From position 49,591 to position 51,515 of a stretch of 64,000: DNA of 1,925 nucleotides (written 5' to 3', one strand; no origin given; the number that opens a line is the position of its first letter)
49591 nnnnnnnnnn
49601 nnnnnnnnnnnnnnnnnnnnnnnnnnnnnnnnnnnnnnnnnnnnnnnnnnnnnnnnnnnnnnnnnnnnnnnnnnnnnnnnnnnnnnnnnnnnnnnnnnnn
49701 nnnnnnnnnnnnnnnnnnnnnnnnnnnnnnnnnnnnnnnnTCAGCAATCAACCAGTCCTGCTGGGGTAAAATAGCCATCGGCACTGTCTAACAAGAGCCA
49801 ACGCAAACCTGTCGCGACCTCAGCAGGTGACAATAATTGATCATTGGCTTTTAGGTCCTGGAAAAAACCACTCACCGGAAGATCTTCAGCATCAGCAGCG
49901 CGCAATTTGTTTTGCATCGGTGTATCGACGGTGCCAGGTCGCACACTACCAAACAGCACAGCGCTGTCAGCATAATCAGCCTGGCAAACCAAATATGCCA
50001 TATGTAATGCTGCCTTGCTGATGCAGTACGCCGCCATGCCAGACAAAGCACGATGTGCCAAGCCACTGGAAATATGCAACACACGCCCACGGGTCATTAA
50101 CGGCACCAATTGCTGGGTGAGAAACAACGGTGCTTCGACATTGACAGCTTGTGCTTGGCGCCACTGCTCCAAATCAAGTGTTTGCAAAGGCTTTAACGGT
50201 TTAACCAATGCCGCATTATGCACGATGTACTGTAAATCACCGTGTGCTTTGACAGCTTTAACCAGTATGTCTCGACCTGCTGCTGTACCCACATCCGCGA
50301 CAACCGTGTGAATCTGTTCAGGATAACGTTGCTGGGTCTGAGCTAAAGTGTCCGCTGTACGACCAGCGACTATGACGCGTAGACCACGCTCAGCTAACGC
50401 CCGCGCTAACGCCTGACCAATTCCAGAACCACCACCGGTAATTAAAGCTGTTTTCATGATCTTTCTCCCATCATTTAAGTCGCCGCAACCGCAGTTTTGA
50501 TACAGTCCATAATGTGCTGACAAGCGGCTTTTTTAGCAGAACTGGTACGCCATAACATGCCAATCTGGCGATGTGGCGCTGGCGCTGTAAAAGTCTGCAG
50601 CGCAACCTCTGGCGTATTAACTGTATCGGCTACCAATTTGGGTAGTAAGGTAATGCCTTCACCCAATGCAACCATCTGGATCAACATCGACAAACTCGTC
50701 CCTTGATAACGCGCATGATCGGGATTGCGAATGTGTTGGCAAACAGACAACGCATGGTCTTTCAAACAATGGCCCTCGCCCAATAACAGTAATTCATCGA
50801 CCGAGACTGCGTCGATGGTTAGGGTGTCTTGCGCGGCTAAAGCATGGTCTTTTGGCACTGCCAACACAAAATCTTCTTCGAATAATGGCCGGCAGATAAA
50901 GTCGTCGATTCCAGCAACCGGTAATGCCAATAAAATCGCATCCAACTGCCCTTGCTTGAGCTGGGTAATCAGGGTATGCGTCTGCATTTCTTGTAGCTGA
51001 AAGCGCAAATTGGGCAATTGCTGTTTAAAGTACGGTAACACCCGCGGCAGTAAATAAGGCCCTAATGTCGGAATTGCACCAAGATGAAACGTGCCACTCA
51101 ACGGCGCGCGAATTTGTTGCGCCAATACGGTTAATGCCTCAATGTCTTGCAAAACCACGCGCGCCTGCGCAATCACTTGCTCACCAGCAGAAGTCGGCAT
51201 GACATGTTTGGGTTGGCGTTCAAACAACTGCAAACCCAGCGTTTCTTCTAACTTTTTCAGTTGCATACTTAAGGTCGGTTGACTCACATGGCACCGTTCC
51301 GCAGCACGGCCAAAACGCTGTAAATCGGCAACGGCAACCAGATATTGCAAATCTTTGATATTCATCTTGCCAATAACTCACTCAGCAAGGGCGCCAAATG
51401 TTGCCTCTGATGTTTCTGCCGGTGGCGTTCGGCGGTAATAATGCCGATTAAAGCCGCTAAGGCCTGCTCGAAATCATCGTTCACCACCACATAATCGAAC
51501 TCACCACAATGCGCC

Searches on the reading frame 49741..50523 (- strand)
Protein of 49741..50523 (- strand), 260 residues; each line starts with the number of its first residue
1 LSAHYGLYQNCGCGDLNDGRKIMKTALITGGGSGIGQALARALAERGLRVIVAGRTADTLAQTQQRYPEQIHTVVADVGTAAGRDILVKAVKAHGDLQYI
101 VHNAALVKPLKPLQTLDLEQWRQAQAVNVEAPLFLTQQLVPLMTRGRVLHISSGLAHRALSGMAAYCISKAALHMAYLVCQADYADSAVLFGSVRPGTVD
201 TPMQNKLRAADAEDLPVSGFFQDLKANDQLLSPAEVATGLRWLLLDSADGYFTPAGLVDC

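Call 3: search_protein_families(library=pfam, proteins=[window:49741-50523:-], max_evalue=0.01)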
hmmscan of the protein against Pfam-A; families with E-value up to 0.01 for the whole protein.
window:49741-50523:- (260 aa): 8 families
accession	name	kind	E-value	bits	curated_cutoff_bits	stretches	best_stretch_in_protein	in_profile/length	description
PF00106.31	adh_short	-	1.9e-38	132.4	26.6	1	24-210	1-193/195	short chain dehydrogenase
PF13561.12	adh_short_C2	-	6.4e-29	101.6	27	1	33-249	6-222/236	Enoyl-(Acyl carrier protein) reductase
PF08659.16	KR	-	4.4e-11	43.5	22.6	1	25-172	2-155/180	KR domain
PF23441.1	SDR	-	2.7e-06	27.4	27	1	24-152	8-146/258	SDR-like rossmann domain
PF03807.23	F420_oxidored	-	9.1e-05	23.4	21.6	1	26-93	3-69/94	NADP oxidoreductase coenzyme F420-dependent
PF02719.21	Polysacc_synt_2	-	0.0011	18.7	20.2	1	27-198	2-170/293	Polysaccharide biosynthesis protein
PF01370.27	Epimerase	-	0.0013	18.6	20.9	1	26-108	1-75/240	NAD dependent epimerase/dehydratase family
PF01488.26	Shikimate_DH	-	0.0079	16.7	24.3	0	24-106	13-95/138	Shikimate / quinate 5-dehydrogenase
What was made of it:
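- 49741..50457 (-): SDR oxidoreductase gene (true start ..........). It is the neighbour that the ligase keeps in its closest relative. The window copy has a 1-nt insertion in a C-run (49763-49766) that truncates the conserved tail. Pfam adh_short 132 bits (call 3).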

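Call 18: search_protein_families(library=padloc, proteins=[window:49741-50457:-], max_evalue=0.01)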
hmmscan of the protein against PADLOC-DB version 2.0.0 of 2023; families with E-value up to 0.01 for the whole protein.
window:49741-50457:- (238 aa): 0 families

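Call 59: search_protein_families(library=ncbifam, proteins=[window:49741-50457:-], max_evalue=0.001)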
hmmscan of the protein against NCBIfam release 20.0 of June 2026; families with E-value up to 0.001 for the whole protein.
window:49741-50457:- (238 aa): 215 families (the best 25 are shown)
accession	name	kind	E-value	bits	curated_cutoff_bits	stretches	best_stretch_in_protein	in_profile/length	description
NF005436.0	PRK07023.1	equivalog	1.2e-42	146.4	292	1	3-218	7-227/248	SDR family oxidoreductase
NF005559.1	PRK07231.1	subfamily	3.6e-35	121.6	215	1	2-227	5-234/249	glucose 1-dehydrogenase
NF005381.0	PRK06924.1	equivalog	6.5e-34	117.6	258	1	1-224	1-236/251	(S)-benzoin forming benzil reductase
NF006073.0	PRK08219.1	equivalog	1.7e-33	116.2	218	1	1-192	3-189/227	SDR family oxidoreductase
NF005075.0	PRK06500.1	equivalog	3.1e-31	108.7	336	1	2-221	7-227/249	SDR family oxidoreductase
NF004791.0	PRK06138.1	equivalog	5e-31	107.9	312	1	2-226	6-235/252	SDR family oxidoreductase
NF006565.0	PRK09072.1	equivalog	9.8e-31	107.3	238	1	2-184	6-191/265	SDR family oxidoreductase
NF005681.0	PRK07478.1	subfamily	1e-29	103.7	267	1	2-227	7-236/254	SDR family oxidoreductase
NF009466.0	PRK12826.1-2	subfamily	2.4e-29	102.5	222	1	2-192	4-202/248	3-oxoacyl-ACP reductase FabG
NF006074.0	PRK08220.1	equivalog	2.2e-28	99.5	312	1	2-226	9-233/251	2,3-dihydro-2,3-dihydroxybenzoate dehydrogenase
NF004526.0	PRK05872.1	subfamily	4.6e-27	94.9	276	1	2-188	11-201/297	short-chain dehydrogenase/reductase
NF005594.0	PRK07326.1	equivalog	8.6e-27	94.2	271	1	2-188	7-197/237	SDR family oxidoreductase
TIGR04316.1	dhbA_paeA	equivalog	9.5e-27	94.2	300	1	4-226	1-233/250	2,3-dihydro-2,3-dihydroxybenzoate dehydrogenase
NF005672.0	PRK07454.1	equivalog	3e-26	92.1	234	1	1-182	6-193/241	SDR family oxidoreductase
NF006509.0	PRK08945.1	equivalog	4e-26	91.7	269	1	2-184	14-206/248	YciK family oxidoreductase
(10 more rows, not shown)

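Call 60: search_solved_structures(query=window:49741-50457:-, max_evalue=1e-10)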
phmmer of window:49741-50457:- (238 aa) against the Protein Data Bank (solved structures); distinct sequences matched with E-value up to 1e-10: 228 (the best 60 are shown).
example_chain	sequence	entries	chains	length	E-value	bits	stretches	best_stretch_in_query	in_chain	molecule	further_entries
5if3_A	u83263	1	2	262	1.5e-22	83.5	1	4-225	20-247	Short-chain dehydrogenase/reductase SDR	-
4dqx_A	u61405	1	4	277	2.6e-20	76.1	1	3-225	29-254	Probable oxidoreductase protein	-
2fwm_X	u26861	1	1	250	3.7e-20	75.6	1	3-227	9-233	2,3-dihydro-2,3-dihydroxybenzoate dehydrogenase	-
6yc8_A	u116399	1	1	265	3.8e-20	75.5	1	2-215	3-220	Ketoreductase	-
3vc7_A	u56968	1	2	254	1.1e-18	70.8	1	2-193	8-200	Putative oxidoreductase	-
4eso_A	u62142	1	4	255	1.1e-18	70.8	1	2-193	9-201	Putative oxidoreductase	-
3kzv_A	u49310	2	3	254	1.7e-18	70.2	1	2-221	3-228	Uncharacterized oxidoreductase YIR035C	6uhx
8sbv_A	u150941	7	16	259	2.8e-18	69.4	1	3-222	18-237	2,3-dihydroxybenzoate-2,3-dehydrogenase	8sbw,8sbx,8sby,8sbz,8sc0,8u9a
3i1j_A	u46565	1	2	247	5.4e-18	68.5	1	3-183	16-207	Oxidoreductase, short chain dehydrogenase/reductase family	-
4egf_A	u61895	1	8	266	8e-18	68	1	2-226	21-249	L-xylulose reductase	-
3o4r_A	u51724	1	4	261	2.9e-17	66.1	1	2-184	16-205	Dehydrogenase/reductase SDR family member 4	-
1xkq_A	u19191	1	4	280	5.1e-17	65.3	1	2-191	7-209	short-chain reductase family member (5D234)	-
4dyv_A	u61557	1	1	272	7.5e-17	64.8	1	2-189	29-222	Short-chain dehydrogenase/reductase SDR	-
1xhl_A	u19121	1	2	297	2.1e-16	63.3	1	2-185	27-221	Short-chain dehydrogenase/reductase family member (5L265), putative Tropinone Reductase-II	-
3tox_A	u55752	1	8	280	2.6e-16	63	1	2-235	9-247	Short chain dehydrogenase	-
5itv_A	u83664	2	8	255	2.7e-15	59.7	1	2-231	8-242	Dihydroanticapsin 7-dehydrogenase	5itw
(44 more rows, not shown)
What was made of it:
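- Closest known: bacC-bacD of the bacilysin operon. Same: The window SDR matches BacC (5itv) at E 2.7e-15, among 228 other SDR sequences at E <= 1e-10 (call 60).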

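Call 74: find_homologous_proteins(query=window:49741-50457:-, max_evalue=1e-40)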
Query window:49741-50457:- (238 aa): 391 proteins with E <= 1e-40 among 8000 candidates; the best 120 are listed.
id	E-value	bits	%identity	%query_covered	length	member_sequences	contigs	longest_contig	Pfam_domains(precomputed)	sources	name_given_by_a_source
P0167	4.5e-145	499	100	97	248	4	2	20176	PF08659.17,PF13561.13,PF23441.1,PF00106.32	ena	-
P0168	6.3e-92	325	65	97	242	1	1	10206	PF08659.17,PF13561.13,PF00106.32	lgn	-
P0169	3.5e-89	316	65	97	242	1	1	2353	PF08659.17,PF02719.22,PF13561.13,PF00106.32,PF01370.28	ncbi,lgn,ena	-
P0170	2.3e-66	241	53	97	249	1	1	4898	PF08659.17,PF13561.13,PF23441.1,PF00106.32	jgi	-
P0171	1.2e-64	236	55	95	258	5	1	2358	PF08659.17,PF13561.13,PF00106.32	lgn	-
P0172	9.7e-63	230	52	96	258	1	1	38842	PF08659.17,PF13561.13,PF00106.32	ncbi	ncbi:MAG: SDR family oxidoreductase [Ectothiorhodospira sp.]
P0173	9.0e-62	226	49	87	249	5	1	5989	PF08659.17,PF13561.13,PF00106.32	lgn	-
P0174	2.4e-61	225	51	96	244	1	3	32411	PF08659.17,PF13561.13,PF00106.32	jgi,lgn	jgi:NAD(P)-dependent dehydrogenase (short-subunit alcohol dehydrogenase family)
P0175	5.0e-61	224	51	96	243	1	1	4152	PF08659.17,PF13561.13,PF00106.32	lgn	-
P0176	1.2e-60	223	48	96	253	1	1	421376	PF08659.17,PF13561.13,PF00106.32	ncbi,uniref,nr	ncbi:SDR family NAD(P)-dependent oxidoreductase [Methylonatrum kenyense]|uniref:SDR family NAD(P)-de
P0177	1.9e-60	222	51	95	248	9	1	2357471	PF08659.17,PF13561.13,PF00106.32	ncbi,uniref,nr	ncbi:SDR family NAD(P)-dependent oxidoreductase [Aquisalimonas lutea]|uniref:SDR family NAD(P)-depen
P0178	1.9e-60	222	50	90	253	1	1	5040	PF08659.17,PF13561.13,PF00106.32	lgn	-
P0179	3.0e-60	221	50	97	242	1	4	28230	PF08659.17,PF13561.13,PF23441.1,PF00106.32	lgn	-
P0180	5.3e-60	221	50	97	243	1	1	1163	PF08659.17,PF13561.13,PF23441.1,PF00106.32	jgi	jgi:NAD(P)-dependent dehydrogenase (short-subunit alcohol dehydrogenase family)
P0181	5.7e-60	221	48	91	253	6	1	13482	PF08659.17,PF13561.13,PF00106.32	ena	-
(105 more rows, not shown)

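Call 75: find_encoding_contigs(protein=P0169, flank=4000, max_places=3)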
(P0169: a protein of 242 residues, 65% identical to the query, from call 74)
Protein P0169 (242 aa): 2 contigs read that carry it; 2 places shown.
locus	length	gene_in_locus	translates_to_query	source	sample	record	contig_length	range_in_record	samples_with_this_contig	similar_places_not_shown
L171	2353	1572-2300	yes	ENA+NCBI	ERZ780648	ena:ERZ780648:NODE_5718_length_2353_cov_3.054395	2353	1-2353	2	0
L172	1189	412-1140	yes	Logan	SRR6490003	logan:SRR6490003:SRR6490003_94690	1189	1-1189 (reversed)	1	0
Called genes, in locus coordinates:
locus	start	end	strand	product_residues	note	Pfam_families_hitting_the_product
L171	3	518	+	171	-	?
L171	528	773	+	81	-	PF00037:Fer4 (faint), PF12838:Fer4_7 (weak), PF13187:Fer4_9 (faint)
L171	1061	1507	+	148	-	-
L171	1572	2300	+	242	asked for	PF00106:adh_short, PF01370:Epimerase (faint), PF02719:Polysacc_synt_2 (weak), PF08659:KR, PF13561:adh_short_C2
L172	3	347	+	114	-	?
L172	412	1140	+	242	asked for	PF00106:adh_short, PF01370:Epimerase (faint), PF02719:Polysacc_synt_2 (weak), PF08659:KR, PF13561:adh_short_C2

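Call 76: find_encoding_contigs(protein=P0170, flank=4000, max_places=2)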
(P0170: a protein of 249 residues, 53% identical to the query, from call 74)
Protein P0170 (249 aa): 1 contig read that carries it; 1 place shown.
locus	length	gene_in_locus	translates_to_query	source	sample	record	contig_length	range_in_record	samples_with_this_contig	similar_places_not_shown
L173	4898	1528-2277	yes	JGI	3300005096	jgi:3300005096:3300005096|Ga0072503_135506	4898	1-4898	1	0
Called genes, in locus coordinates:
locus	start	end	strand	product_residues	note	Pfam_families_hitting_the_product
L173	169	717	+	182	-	PF07638:Sigma70_ECF (faint), PF04542:Sigma70_r2, PF08281:Sigma70_r4_2, PF04545:Sigma70_r4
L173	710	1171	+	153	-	PF13490:zf-HC2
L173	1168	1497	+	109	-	PF01906:YbjQ_1, PF23025:YbjQ_2 (weak)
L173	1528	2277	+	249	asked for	PF00106:adh_short, PF08659:KR, PF23441:SDR (weak), PF13561:adh_short_C2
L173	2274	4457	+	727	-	PF01734:Patatin, PF07244:POTRA, PF01103:Omp85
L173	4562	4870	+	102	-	PF01878:EVE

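Call 77: find_encoding_contigs(protein=P0172, flank=4000, max_places=2)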
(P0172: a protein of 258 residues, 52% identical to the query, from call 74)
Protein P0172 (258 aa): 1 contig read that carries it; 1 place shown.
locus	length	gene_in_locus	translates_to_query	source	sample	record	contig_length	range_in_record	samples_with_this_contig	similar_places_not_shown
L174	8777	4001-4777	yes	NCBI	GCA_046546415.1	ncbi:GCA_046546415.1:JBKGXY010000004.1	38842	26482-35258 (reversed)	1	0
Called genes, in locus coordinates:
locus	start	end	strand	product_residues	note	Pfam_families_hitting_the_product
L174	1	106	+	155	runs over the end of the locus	-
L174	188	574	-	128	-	PF09361:Phasin_2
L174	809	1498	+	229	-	PF01965:DJ-1_PfpI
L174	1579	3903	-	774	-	PF00390:malic, PF03949:Malic_M, PF01515:PTA_PTB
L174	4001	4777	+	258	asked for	PF00106:adh_short, PF08659:KR, PF13561:adh_short_C2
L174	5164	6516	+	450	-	PF07804:HipA_C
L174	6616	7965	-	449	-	PF00202:Aminotran_3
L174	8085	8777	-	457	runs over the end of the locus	-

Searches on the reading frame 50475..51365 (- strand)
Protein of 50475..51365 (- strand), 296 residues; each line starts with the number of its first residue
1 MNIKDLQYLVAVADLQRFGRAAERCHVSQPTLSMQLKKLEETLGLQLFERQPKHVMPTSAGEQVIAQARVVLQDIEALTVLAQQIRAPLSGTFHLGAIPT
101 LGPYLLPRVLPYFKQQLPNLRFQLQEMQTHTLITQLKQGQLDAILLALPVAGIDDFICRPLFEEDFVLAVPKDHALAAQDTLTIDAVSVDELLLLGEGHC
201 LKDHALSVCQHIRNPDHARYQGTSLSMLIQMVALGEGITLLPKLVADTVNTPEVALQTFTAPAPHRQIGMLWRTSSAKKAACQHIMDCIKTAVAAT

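Call 59: search_protein_families(library=ncbifam, proteins=[window:50475-51365:-], max_evalue=0.001)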
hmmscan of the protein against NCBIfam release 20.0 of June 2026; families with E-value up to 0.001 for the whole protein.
window:50475-51365:- (296 aa): 54 families (the best 25 are shown)
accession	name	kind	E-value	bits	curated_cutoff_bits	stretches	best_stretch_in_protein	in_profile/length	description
NF008361.0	PRK11151.1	equivalog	1.3e-83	280.8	329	1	1-293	1-293/305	DNA-binding transcriptional regulator OxyR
NF050018.1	StrsTransRegOxyRFcella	equivalog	6e-68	229.5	500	1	1-289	1-285/289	oxidative stress transcriptional regulator OxyR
NF008416.0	PRK11242.1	equivalog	4.5e-48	164.1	277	1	1-293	1-291/300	transcriptional regulator CynR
NF047520.1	trans_act_CidR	equivalog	8.9e-46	156.4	415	1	1-291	1-290/292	cidABC operon transcriptional activator CidR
NF053705.1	TransRegGltCGpos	equivalog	1.1e-43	149.6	350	1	1-281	1-281/300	glutamate biosynthesis transcriptional regulator GltC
NF007385.0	PRK09906.1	equivalog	1.1e-40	139.6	356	1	1-291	1-289/296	DNA-binding transcriptional regulator HcaR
NF045775.1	acetoin_reg_AlsR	exception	7e-40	137.3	430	1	1-274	1-274/290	acetoin biosynthesis transcriptional regulator AlsR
NF007439.0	PRK09986.1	equivalog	1.4e-37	129.7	290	1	2-260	8-267/296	LysR family transcriptional regulator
NF040786.1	LysR_Sec_metab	equivalog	2.2e-32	112.2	250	1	1-290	1-295/298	selenium metabolism-associated LysR family transcriptional regulator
NF008722.0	PRK11716.1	equivalog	2.2e-28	99.1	246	1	1-250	1-250/293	HTH-type transcriptional activator IlvY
NF040709.1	benzoate_BenM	exception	3.2e-28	98.9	600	1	1-244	1-246/299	benzoate utilization transcription regulator BenM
TIGR02424.1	TF_pcaQ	equivalog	9.3e-28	97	303.8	1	3-294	5-299/300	pca operon transcription factor PcaQ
NF009326.0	PRK12681.1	equivalog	3.1e-27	95.9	436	1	1-244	1-246/324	HTH-type transcriptional regulator CysB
NF009327.0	PRK12684.1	subfamily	9.9e-27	94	402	1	1-188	1-190/313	CysB family HTH-type transcriptional regulator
NF040710.1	benzoate_CatM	exception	2.1e-25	89.6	580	1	1-184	1-182/293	cis,cis-muconate-binding transcription regulator CatM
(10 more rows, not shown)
